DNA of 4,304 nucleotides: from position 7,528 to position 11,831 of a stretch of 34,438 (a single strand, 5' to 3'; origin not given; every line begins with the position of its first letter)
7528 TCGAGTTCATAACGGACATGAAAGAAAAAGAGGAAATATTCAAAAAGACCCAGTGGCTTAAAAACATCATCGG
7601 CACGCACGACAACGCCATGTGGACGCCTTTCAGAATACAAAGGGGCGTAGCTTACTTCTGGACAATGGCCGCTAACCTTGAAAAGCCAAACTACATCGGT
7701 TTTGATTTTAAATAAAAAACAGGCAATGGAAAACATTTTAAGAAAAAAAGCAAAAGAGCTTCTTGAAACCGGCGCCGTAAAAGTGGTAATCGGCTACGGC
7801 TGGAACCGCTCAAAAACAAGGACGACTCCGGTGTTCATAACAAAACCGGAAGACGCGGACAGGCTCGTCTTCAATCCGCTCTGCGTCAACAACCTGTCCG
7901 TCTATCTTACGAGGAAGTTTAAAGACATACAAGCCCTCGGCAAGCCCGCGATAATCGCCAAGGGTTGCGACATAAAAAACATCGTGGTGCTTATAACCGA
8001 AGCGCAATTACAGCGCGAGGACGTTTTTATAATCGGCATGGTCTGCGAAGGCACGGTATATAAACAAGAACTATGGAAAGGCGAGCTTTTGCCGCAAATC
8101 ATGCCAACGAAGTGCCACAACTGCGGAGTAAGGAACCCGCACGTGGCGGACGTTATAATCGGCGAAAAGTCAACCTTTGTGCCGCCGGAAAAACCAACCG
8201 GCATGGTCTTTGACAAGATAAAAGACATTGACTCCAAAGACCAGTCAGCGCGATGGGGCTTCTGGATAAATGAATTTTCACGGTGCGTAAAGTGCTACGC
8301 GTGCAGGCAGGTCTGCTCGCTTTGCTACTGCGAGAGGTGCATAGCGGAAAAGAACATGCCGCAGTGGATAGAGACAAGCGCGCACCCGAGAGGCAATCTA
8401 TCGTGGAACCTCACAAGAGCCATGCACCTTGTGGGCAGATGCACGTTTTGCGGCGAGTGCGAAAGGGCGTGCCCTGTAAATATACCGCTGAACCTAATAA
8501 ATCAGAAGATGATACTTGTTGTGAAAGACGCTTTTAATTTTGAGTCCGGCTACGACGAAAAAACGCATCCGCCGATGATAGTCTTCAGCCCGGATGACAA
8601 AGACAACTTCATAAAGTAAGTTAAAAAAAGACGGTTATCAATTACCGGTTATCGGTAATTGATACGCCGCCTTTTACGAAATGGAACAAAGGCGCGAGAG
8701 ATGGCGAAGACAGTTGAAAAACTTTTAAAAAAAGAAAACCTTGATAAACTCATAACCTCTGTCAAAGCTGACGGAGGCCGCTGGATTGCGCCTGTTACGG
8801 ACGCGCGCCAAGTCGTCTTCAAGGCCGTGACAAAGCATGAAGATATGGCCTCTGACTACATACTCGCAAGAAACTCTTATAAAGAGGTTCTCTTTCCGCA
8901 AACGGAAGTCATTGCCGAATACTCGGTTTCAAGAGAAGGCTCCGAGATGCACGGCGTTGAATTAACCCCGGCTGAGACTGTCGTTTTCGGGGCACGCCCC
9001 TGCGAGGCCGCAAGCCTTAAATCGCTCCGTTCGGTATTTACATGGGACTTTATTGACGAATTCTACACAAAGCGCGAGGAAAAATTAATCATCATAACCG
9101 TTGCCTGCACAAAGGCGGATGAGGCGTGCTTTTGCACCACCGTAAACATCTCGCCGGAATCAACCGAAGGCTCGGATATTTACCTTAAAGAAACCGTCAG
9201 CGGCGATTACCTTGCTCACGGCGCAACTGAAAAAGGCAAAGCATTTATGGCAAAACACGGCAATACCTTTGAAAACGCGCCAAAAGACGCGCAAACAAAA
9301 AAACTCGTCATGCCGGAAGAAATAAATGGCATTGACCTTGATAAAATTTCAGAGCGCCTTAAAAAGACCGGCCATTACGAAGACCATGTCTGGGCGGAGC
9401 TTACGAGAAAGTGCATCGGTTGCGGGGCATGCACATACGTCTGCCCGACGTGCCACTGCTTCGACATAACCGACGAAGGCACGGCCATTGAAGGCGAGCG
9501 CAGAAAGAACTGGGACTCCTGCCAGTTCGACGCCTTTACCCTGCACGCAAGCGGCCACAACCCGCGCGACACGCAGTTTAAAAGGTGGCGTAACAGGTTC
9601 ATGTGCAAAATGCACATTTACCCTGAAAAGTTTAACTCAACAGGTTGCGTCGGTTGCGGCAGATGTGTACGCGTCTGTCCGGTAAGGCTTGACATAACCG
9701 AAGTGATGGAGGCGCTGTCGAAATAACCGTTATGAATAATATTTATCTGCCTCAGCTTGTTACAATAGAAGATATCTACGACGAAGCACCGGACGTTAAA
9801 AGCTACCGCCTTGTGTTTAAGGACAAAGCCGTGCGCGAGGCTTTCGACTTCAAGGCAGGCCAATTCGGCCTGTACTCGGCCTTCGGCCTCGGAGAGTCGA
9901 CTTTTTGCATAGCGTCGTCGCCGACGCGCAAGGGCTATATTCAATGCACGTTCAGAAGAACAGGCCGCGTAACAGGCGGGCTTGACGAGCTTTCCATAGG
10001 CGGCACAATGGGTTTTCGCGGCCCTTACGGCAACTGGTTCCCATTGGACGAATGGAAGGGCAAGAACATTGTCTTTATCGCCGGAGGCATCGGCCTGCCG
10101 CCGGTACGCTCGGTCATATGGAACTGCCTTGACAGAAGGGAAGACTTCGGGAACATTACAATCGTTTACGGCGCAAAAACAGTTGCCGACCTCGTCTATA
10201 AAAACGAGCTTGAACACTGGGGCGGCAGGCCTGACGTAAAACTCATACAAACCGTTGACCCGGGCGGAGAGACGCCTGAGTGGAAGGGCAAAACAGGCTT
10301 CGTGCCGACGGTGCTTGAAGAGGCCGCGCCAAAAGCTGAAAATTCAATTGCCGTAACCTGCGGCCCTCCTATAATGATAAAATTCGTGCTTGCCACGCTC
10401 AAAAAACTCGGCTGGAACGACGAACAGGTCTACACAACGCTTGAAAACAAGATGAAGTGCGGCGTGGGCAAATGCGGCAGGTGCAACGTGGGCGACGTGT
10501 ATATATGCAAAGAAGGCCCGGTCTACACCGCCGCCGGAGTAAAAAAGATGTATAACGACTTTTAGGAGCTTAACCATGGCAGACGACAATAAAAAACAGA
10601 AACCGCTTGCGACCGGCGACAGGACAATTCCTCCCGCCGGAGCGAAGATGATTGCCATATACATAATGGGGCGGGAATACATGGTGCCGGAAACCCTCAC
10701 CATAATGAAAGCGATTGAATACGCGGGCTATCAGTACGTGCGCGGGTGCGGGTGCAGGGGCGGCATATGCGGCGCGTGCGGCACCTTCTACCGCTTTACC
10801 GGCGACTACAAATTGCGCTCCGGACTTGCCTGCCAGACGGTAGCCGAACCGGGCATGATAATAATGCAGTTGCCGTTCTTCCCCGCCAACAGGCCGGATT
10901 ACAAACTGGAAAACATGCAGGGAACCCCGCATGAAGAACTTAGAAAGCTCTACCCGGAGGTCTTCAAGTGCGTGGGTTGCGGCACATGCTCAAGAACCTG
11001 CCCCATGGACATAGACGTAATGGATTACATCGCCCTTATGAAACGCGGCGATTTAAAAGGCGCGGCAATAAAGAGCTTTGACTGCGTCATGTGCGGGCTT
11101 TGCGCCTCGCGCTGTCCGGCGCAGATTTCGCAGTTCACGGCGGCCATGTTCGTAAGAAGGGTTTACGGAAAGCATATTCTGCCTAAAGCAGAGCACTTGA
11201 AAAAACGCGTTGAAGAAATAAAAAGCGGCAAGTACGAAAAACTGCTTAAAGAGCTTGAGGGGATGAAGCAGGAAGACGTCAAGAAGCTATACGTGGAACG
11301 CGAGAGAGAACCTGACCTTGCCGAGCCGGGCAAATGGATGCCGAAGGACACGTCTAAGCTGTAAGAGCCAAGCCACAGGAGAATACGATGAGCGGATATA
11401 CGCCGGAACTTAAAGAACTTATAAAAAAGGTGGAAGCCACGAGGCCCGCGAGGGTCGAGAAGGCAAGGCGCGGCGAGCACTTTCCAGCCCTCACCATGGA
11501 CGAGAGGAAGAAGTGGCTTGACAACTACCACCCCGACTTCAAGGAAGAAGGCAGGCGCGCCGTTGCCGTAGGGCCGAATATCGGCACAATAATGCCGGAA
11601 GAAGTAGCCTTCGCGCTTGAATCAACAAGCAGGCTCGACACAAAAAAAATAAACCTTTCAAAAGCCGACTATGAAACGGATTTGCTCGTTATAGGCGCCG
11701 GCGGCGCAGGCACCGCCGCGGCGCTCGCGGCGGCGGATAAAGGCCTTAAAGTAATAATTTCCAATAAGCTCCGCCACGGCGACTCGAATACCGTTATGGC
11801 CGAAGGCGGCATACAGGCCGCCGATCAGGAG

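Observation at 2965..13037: Hdr-Flx module fused in an operon between fumarase and a divergent FrdB/FrdA pair: candidate electron-bifurcating NADH:fumarate(/ferredoxin) oxidoreductase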

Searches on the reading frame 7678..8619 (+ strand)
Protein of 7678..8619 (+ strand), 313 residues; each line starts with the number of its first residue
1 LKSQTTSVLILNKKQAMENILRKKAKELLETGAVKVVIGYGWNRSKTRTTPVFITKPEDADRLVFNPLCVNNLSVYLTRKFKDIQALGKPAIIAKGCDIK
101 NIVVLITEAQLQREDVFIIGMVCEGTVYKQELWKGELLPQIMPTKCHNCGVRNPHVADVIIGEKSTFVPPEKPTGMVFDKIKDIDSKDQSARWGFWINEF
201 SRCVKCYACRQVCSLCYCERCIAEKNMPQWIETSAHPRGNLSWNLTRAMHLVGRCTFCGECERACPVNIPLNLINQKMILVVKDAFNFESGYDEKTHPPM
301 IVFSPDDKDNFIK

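Call 3: search_protein_families(library=pfam, proteins=[window:7678-8619:+])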
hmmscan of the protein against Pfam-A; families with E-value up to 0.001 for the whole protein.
window:7678-8619:+ (313 aa): 3 families
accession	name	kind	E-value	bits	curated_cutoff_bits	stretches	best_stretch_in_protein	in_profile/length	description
PF13187.11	Fer4_9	-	6.9e-05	23.2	27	0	202-268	1-50/52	4Fe-4S dicluster domain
PF00037.32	Fer4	-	0.0002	21.5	21.1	1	254-269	7-22/24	4Fe-4S binding domain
PF13183.11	Fer4_8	-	0.00042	21.2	27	1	200-269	2-68/68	4Fe-4S dicluster domain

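Call 5: search_protein_families(library=ncbifam, proteins=[window:7678-8619:+], max_evalue=0.001)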
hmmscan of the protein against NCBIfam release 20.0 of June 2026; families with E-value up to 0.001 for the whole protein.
window:7678-8619:+ (313 aa): 5 families
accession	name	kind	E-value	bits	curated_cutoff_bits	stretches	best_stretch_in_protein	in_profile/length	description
NF040616.1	F420_dehyd_FpoF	exception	2.9e-05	23.2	475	1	24-146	99-214/337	F420H2 dehydrogenase subunit FpoF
NF004898.0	PRK06259.1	equivalog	3.1e-05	22.8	385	1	197-270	130-203/488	fumarate reductase (CoM/CoB) subunit TfrB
NF006808.0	PRK09326.1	equivalog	0.00052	19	444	0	25-147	101-216/341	F420H2 dehydrogenase subunit F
TIGR00273.1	TIGR00273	equivalog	0.00077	18.4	444.8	0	201-274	293-364/432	LutB/LldF family L-lactate oxidation iron-sulfur protein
NF004543.0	PRK05888.2-5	equivalog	0.00083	18.9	243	0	192-268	50-113/217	NADH-quinone oxidoreductase subunit NuoI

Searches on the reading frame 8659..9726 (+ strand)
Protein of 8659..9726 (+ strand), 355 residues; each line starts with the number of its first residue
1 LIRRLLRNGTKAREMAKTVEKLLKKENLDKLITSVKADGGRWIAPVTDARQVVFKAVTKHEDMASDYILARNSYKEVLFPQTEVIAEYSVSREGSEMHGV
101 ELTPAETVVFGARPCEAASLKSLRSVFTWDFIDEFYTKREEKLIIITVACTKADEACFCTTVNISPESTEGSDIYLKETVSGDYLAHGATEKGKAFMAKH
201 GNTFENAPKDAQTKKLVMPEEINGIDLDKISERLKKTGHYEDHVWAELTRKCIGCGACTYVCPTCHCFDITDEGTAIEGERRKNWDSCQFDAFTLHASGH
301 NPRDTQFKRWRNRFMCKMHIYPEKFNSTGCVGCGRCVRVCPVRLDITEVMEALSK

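Call 4: search_protein_families(library=pfam, proteins=[window:8659-9726:+])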
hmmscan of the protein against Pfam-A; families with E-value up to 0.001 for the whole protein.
window:8659-9726:+ (355 aa): 14 families
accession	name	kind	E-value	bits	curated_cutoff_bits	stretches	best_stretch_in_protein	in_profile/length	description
PF17179.9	Fer4_22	-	2.5e-32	112.1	27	1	251-343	1-94/95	4Fe-4S dicluster domain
PF12797.12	Fer4_2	-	2e-10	40.3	24.5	2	249-264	7-22/22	4Fe-4S binding domain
PF00037.32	Fer4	-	4.8e-10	39.3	21.1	2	325-342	3-20/24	4Fe-4S binding domain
PF13237.11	Fer4_10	-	8.7e-09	35.6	25.5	1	325-342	4-21/53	4Fe-4S dicluster domain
PF13746.11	Fer4_18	-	1.2e-07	32.3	27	1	319-350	50-81/114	4Fe-4S dicluster domain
PF25160.1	LdpA_Fe-S-bd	-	2.1e-06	27.9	27.6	1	326-344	24-42/49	LdpA Fe-S cluster-binding domain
PF12837.12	Fer4_6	-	2.6e-06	27.5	25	1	330-342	9-21/24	4Fe-4S binding domain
PF12838.12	Fer4_7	-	3.4e-06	27.9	27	1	251-342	1-50/52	4Fe-4S dicluster domain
PF13187.11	Fer4_9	-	4.9e-06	26.9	27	1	251-342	1-49/52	4Fe-4S dicluster domain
PF13183.11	Fer4_8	-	5.5e-06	27.3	27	1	250-343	3-67/68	4Fe-4S dicluster domain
PF13534.11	Fer4_17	-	1.2e-05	26.2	22.2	0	239-263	33-57/61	4Fe-4S dicluster domain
PF14697.11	Fer4_21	-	5.3e-05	23.7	35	0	242-268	31-57/59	4Fe-4S dicluster domain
PF12800.12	Fer4_4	-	6.1e-05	23.5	24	0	329-342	3-16/17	4Fe-4S binding domain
PF13484.11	Fer4_16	-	0.00041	21.5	30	0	234-263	34-64/66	4Fe-4S double cluster binding domain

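Call 5: search_protein_families(library=ncbifam, proteins=[window:8659-9726:+], max_evalue=0.001)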
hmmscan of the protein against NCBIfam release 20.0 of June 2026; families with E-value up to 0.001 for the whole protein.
window:8659-9726:+ (355 aa): 24 families
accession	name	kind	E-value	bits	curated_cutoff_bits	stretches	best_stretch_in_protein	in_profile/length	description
NF040829.1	sulfhyd_ShyB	equivalog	2.4e-47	161.6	690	1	23-352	6-328/334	NAD(P)-dependent hydrogenase/sulfhydrogenase 2 subunit beta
NF040833.1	sulfhyd_HydB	equivalog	5.5e-44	150.5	750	1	23-349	6-331/367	NADPH-dependent hydrogenase/sulfhydrogenase 1 subunit beta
TIGR02910.1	sulfite_red_A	equivalog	2.7e-38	132.1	323.15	1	46-353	35-326/334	anaerobic sulfite reductase subunit AsrA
NF038196.1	ferrodoxin_EFR1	subfamily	3.7e-08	33.7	75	1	304-343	159-199/242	EFR1 family ferrodoxin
TIGR02936.1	fdxN_nitrog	equivalog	8e-07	29.1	80.55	0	321-342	14-35/91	ferredoxin III, nif-specific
NF040864.1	HgcB_ferredoxin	equivalog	8.3e-07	28.8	99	0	324-343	10-29/93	mercury methylation ferredoxin HgcB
NF004537.0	PRK05888.1-3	equivalog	3.2e-06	26.8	163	0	232-264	52-82/204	NADH-quinone oxidoreductase subunit NuoI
TIGR02745.1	ccoG_rdxA_fixG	equivalog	1.3e-05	24.3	316.7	1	321-347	223-250/435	cytochrome c oxidase accessory protein CcoG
TIGR02512.1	FeFe_hydrog_A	subfamily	1.7e-05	23.9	405.95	0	323-343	45-65/375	[FeFe] hydrogenase, group A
NF004914.0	PRK06273.1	equivalog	3e-05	23.8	163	0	249-265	50-66/167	ferredoxin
NF042909.1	FMH_DH_FwdF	exception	4.6e-05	22.7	375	0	249-286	293-329/336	tungsten-dependent formylmethanofuran dehydrogenase subunit FwdF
TIGR01945.1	rnfC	subfamily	7.4e-05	21.5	245.95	0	236-264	389-416/435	RnfABCDGE type electron transport complex subunit C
NF043039.1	HgcAB_like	equivalog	7.7e-05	22.4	285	0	241-282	292-331/350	HgcAB-like fusion protein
TIGR01971.1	NuoI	subfamily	8.1e-05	22.2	113.05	0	311-343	26-57/121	NADH-quinone oxidoreductase, chain I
NF006183.0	PRK08318.1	equivalog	8.3e-05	21.5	335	0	248-287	375-412/422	NAD-dependent dihydropyrimidine dehydrogenase subunit PreA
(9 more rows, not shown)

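Call 54: search_solved_structures(query=window:8659-9726:+, max_evalue=0.001)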
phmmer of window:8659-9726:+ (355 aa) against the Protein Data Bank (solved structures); distinct sequences matched with E-value up to 0.001: 3.
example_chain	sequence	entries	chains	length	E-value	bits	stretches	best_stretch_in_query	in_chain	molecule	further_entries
9nez_B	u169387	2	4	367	1.3e-40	142.7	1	23-345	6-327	Sulfhydrogenase 1 subunit beta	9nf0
9mqx_A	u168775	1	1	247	0.00041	22.7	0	247-275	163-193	NADH:ubiquinone oxidoreductase chain G-like protein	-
9t1s_M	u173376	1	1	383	0.00041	22.7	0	190-270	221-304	formate dehydrogenase (coenzyme F420)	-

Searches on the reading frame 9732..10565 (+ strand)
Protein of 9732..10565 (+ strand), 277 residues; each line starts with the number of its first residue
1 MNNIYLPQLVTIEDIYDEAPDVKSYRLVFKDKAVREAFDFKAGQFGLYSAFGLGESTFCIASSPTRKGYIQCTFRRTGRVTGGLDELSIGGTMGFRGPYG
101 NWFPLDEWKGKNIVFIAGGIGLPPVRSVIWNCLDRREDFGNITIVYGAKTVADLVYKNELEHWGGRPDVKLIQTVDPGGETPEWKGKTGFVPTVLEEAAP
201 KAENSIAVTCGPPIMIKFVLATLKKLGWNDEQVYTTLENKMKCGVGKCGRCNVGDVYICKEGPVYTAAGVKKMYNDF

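Call 4: search_protein_families(library=pfam, proteins=[window:9732-10565:+])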
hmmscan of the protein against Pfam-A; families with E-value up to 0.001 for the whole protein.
window:9732-10565:+ (277 aa): 2 families
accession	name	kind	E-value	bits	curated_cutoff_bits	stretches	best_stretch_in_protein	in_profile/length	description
PF00175.26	NAD_binding_1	-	1.2e-18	68.1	22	1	115-219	1-107/109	Oxidoreductase NAD-binding domain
PF10418.14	DHODB_Fe-S_bind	-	1.7e-07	31.3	23.9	1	238-270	1-40/41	Iron-sulfur cluster binding domain of dihydroorotate dehydrogenase B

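Call 5: search_protein_families(library=ncbifam, proteins=[window:9732-10565:+], max_evalue=0.001)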
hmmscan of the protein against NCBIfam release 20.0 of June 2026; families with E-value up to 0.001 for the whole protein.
window:9732-10565:+ (277 aa): 26 families (the best 25 are shown)
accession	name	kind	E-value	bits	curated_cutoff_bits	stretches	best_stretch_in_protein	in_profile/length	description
NF006220.0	PRK08345.1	subfamily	3.7e-73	246.3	395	1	3-266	6-283/294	cytochrome-c3 hydrogenase subunit gamma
NF040835.1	sulfhyd_HydG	equivalog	1.1e-60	205.4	650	1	3-267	13-281/292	NADPH-dependent hydrogenase/sulfhydrogenase 1 subunit gamma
NF040830.1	sulfhyd_ShyC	equivalog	1.1e-54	185.6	600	1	10-266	9-277/288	NAD(P)-dependent hydrogenase/sulfhydrogenase 2 subunit gamma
TIGR02911.1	sulfite_red_B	equivalog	5.4e-53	179.8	288.6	1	3-272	1-258/261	anaerobic sulfite reductase subunit AsrB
NF000796.0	PRK00054.1-1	equivalog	8.6e-43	146.4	224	1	7-271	3-236/254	dihydroorotate dehydrogenase electron transfer subunit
NF000798.0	PRK00054.1-3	equivalog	9.9e-22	77.8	219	1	33-269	24-241/244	dihydroorotate dehydrogenase electron transfer subunit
NF000799.0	PRK00054.1-4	equivalog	3.6e-20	72.1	314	1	60-269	57-255/258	dihydroorotate dehydrogenase electron transfer subunit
NF000797.0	PRK00054.1-2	equivalog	2.5e-17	63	270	1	65-267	70-262/267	dihydroorotate dehydrogenase electron transfer subunit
NF004862.0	PRK06222.1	subfamily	2.9e-17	63.1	220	1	33-270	21-248/281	sulfide/dihydroorotate dehydrogenase-like FAD/NAD-binding protein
NF058606.1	GlBtMonoRdsGbcB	equivalog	2.3e-16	59.7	500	1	13-231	19-240/362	glycine betaine monooxygenase reductase subunit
TIGR01941.1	nqrF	equivalog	6.2e-16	58.3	295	1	80-233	242-398/405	NADH:ubiquinone reductase (Na(+)-transporting) subunit F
NF045803.1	MethMoxFADbindMmoC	equivalog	8.9e-16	57.6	500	1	33-235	133-337/343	aromatic/alkene monooxygenase hydroxylase FAD-binding subunit MmoC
NF009414.0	PRK12778.1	equivalog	2.6e-15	55.7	1103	1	33-269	21-247/752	bifunctional dihydroorotate dehydrogenase B NAD binding subunit/NADPH-dependent glutamate synthase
NF005963.0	PRK08051.1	equivalog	3.1e-14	52.8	230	1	35-235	26-227/233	NAD(P)H-flavin reductase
NF007964.0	PRK10684.1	equivalog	5.5e-14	51.9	383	1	7-235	9-234/333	NADH oxidoreductase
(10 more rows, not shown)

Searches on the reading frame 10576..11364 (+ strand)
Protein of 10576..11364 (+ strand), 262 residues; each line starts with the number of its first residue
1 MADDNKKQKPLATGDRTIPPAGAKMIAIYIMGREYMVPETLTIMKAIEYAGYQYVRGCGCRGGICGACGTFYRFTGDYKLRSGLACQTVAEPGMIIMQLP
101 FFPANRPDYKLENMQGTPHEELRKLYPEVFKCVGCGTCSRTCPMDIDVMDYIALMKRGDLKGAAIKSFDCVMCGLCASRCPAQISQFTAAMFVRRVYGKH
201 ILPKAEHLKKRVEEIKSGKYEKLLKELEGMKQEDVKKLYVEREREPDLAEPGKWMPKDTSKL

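Call 4: search_protein_families(library=pfam, proteins=[window:10576-11364:+])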
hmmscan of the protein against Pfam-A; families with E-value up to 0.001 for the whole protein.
window:10576-11364:+ (262 aa): 8 families
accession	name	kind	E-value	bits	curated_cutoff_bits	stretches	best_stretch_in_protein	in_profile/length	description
PF12838.12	Fer4_7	-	3.6e-09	37.4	27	1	131-184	1-52/52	4Fe-4S dicluster domain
PF13187.11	Fer4_9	-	5.2e-09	36.4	27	1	131-183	1-50/52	4Fe-4S dicluster domain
PF13237.11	Fer4_10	-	7.6e-09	35.8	25.5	1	130-181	7-53/53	4Fe-4S dicluster domain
PF13183.11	Fer4_8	-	1.4e-08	35.6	27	0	163-184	47-68/68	4Fe-4S dicluster domain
PF13534.11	Fer4_17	-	6.5e-08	33.4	22.2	0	164-184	40-60/61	4Fe-4S dicluster domain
PF14691.11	Fer4_20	-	1.9e-05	24.9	25.8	1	128-182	20-77/113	Dihydroprymidine dehydrogenase domain II, 4Fe-4S cluster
PF00037.32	Fer4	-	5e-05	23.4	21.1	0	131-145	7-21/24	4Fe-4S binding domain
PF14697.11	Fer4_21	-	0.00015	22.3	35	0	131-182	7-53/59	4Fe-4S dicluster domain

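Call 5: search_protein_families(library=ncbifam, proteins=[window:10576-11364:+], max_evalue=0.001)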
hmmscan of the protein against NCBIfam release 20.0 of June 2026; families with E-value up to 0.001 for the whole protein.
window:10576-11364:+ (262 aa): 44 families (the best 25 are shown)
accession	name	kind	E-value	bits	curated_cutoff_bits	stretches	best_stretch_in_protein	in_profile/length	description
NF042909.1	FMH_DH_FwdF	exception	1.1e-11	44.5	375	1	120-187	5-74/336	tungsten-dependent formylmethanofuran dehydrogenase subunit FwdF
TIGR01945.1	rnfC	subfamily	1.3e-09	37.2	245.95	1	128-186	361-420/435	RnfABCDGE type electron transport complex subunit C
TIGR01971.1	NuoI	subfamily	4.2e-09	36.1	113.05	1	129-188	41-101/121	NADH-quinone oxidoreductase, chain I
TIGR00403.1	ndhI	equivalog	5.4e-09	35.9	302.35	1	124-190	56-124/183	NAD(P)H-quinone oxidoreductase subunit I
NF004898.0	PRK06259.1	equivalog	6.1e-09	35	385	0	125-150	181-206/488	fumarate reductase (CoM/CoB) subunit TfrB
NF006221.0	PRK08348.1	subfamily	6.9e-09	35.5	124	1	117-219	31-132/136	NADH-plastoquinone oxidoreductase subunit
TIGR00314.1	cdhA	equivalog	7.3e-09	34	781.3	1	121-188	390-457/784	CO dehydrogenase/acetyl-CoA synthase complex subunit alpha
TIGR00384.1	dhsB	subfamily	1.3e-08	34.6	88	0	127-155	193-221/222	succinate dehydrogenase and fumarate reductase iron-sulfur protein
NF003454.1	PRK05035.1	equivalog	3e-08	32.6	345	1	118-185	355-423/556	electron transport complex subunit RsxC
NF004537.0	PRK05888.1-3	equivalog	4.2e-08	33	163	1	130-185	68-130/204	NADH-quinone oxidoreductase subunit NuoI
NF004536.0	PRK05888.1-1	equivalog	1.6e-06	27.5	212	1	131-207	59-136/180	NADH-quinone oxidoreductase subunit NuoI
NF010590.0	PRK13984.1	equivalog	1.9e-06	26.3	946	1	128-163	188-223/611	putative oxidoreductase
NF004542.0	PRK05888.2-3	equivalog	2.1e-06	27.4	248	1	116-182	69-136/203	NADH-quinone oxidoreductase subunit NuoI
NF004541.0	PRK05888.2-2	equivalog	3.2e-06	27.1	217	1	121-191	54-117/168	NADH-quinone oxidoreductase subunit NuoI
TIGR03048.1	PS_I_psaC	equivalog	4.5e-06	26.8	130.65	1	131-185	9-62/80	photosystem I iron-sulfur center protein PsaC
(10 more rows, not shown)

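Call 60: search_protein_families(library=pfam, proteins=[window:10576-11364:+], max_evalue=5)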
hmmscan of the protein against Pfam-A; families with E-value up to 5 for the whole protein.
window:10576-11364:+ (262 aa): 20 families
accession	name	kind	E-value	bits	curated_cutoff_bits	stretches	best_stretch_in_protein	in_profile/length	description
PF12838.12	Fer4_7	-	3.6e-09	37.4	27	1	131-184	1-52/52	4Fe-4S dicluster domain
PF13187.11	Fer4_9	-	5.2e-09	36.4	27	1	131-183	1-50/52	4Fe-4S dicluster domain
PF13237.11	Fer4_10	-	7.6e-09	35.8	25.5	1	130-181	7-53/53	4Fe-4S dicluster domain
PF13183.11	Fer4_8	-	1.4e-08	35.6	27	2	163-184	47-68/68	4Fe-4S dicluster domain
PF13534.11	Fer4_17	-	6.5e-08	33.4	22.2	2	164-184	40-60/61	4Fe-4S dicluster domain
PF14691.11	Fer4_20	-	1.9e-05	24.9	25.8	1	128-182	20-77/113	Dihydroprymidine dehydrogenase domain II, 4Fe-4S cluster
PF00037.32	Fer4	-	5e-05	23.4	21.1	2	131-145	7-21/24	4Fe-4S binding domain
PF14697.11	Fer4_21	-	0.00015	22.3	35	2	131-182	7-53/59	4Fe-4S dicluster domain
PF13746.11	Fer4_18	-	0.0022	18.6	27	2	127-151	56-80/114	4Fe-4S dicluster domain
PF13510.11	Fer2_4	-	0.0023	18.4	22.8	1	24-96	2-77/82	2Fe-2S iron-sulfur cluster binding domain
PF12797.12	Fer4_2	-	0.0044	17.4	24.5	2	131-143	9-21/22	4Fe-4S binding domain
PF17179.9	Fer4_22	-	0.0045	18.3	27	2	128-146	77-95/95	4Fe-4S dicluster domain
PF00111.32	Fer2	-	0.0056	17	21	1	33-90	8-76/77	2Fe-2S iron-sulfur cluster binding domain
PF12798.12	Fer4_3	-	0.02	16.2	27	2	132-146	1-15/15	4Fe-4S binding domain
PF12837.12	Fer4_6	-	0.021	15.2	25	2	131-145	8-22/24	4Fe-4S binding domain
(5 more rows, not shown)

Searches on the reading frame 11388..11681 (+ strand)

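Call 60: search_protein_families(library=pfam, proteins=[window:11388-11681:+], max_evalue=5)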
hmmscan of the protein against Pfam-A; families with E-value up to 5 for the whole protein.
window:11388-11681:+ (98 aa): 1 family
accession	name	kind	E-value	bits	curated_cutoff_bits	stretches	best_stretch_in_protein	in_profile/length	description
PF02197.22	RIIa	-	0.22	11.6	22.4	1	3-23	2-22/38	Regulatory subunit of type II PKA R-subunit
